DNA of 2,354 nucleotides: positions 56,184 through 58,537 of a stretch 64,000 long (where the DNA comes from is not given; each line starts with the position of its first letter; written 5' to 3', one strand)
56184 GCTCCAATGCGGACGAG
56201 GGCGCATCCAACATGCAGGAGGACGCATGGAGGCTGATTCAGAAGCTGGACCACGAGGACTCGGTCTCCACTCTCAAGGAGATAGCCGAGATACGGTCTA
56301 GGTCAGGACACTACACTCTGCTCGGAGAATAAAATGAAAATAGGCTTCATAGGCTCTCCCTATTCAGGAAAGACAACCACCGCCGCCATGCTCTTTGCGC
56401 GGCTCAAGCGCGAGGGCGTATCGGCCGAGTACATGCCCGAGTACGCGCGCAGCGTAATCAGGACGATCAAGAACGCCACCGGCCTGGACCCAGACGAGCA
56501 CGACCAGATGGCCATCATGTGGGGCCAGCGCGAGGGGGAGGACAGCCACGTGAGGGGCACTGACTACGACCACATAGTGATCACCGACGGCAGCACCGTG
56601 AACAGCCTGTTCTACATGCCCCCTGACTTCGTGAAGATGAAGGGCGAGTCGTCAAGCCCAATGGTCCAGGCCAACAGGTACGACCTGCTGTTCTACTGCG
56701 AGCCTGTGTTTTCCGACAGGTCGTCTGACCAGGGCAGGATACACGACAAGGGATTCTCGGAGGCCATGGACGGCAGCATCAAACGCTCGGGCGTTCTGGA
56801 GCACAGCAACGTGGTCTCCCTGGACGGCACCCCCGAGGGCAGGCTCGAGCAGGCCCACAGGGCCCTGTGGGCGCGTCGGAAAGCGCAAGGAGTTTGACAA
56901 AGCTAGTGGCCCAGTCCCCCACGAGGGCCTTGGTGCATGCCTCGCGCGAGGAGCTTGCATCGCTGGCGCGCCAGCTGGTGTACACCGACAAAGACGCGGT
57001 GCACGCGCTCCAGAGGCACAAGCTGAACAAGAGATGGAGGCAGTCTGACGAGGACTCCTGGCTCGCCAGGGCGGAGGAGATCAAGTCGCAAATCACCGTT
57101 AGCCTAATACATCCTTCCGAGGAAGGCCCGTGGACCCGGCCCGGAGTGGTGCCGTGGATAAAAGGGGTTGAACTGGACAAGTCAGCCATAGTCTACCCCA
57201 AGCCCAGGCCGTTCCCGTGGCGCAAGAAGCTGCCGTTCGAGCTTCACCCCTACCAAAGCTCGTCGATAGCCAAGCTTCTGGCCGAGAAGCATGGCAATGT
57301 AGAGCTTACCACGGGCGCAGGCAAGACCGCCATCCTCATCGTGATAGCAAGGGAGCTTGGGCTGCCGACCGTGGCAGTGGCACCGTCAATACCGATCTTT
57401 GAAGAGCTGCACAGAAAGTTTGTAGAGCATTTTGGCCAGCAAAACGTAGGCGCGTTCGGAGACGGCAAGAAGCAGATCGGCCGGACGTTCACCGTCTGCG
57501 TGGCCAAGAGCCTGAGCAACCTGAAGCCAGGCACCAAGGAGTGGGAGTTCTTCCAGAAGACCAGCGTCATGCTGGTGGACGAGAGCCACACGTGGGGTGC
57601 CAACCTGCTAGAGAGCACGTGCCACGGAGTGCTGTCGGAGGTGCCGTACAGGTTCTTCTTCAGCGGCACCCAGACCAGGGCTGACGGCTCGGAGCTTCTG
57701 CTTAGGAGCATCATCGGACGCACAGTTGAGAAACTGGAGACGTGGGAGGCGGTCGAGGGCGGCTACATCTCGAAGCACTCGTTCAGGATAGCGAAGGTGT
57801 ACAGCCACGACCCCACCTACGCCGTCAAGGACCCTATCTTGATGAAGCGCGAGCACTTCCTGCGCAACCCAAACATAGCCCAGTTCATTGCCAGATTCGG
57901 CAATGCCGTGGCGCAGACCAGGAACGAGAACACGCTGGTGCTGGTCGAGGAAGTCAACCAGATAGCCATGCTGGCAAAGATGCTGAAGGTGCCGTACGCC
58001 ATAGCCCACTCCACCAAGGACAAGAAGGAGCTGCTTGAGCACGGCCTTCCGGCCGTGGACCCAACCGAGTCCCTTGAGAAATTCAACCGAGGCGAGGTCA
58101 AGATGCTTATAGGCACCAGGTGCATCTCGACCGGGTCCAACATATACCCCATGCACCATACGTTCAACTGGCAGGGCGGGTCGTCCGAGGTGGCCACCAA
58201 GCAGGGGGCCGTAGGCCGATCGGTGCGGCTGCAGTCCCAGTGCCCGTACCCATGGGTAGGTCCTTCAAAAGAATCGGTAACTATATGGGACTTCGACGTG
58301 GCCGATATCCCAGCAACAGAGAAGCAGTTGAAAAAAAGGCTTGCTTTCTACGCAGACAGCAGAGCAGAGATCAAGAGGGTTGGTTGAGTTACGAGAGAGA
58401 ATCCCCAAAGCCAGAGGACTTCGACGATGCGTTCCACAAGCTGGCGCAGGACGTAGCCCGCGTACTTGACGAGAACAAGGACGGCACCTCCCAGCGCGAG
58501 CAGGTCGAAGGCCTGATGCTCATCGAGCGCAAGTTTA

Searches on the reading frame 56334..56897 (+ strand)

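Call 84: search_protein_families(library=pfam, proteins=[window:56334-56897:+], max_evalue=0.01)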
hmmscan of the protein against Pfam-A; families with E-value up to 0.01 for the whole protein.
window:56334-56897:+ (187 aa): 2 families
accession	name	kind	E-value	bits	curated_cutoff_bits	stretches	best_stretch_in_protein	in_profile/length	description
PF13521.12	AAA_28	-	1.5e-13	51.8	27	1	2-146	1-139/164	AAA domain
PF19993.5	DO-GTPase2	-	0.008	16.3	27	0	3-31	3-30/226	Double-GTPase 2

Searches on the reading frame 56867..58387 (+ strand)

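Call 33: search_protein_families(library=phrogs, proteins=[window:56867-58387:+], max_evalue=0.001)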
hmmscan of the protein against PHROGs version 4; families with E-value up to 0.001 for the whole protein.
window:56867-58387:+ (506 aa): 4 families
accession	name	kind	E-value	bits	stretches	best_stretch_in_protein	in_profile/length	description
phrog_16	-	DNA, RNA and nucleotide metabolism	3.6e-37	129.1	1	121-477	268-599/986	DNA helicase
phrog_9690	-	DNA, RNA and nucleotide metabolism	2e-17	64.2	1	225-503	34-300/306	DNA helicase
phrog_16259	-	DNA, RNA and nucleotide metabolism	4.7e-10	40.2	1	120-285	112-277/330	DNA helicase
phrog_62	-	DNA, RNA and nucleotide metabolism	5.3e-08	31.8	1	68-277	682-857/1881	DNA helicase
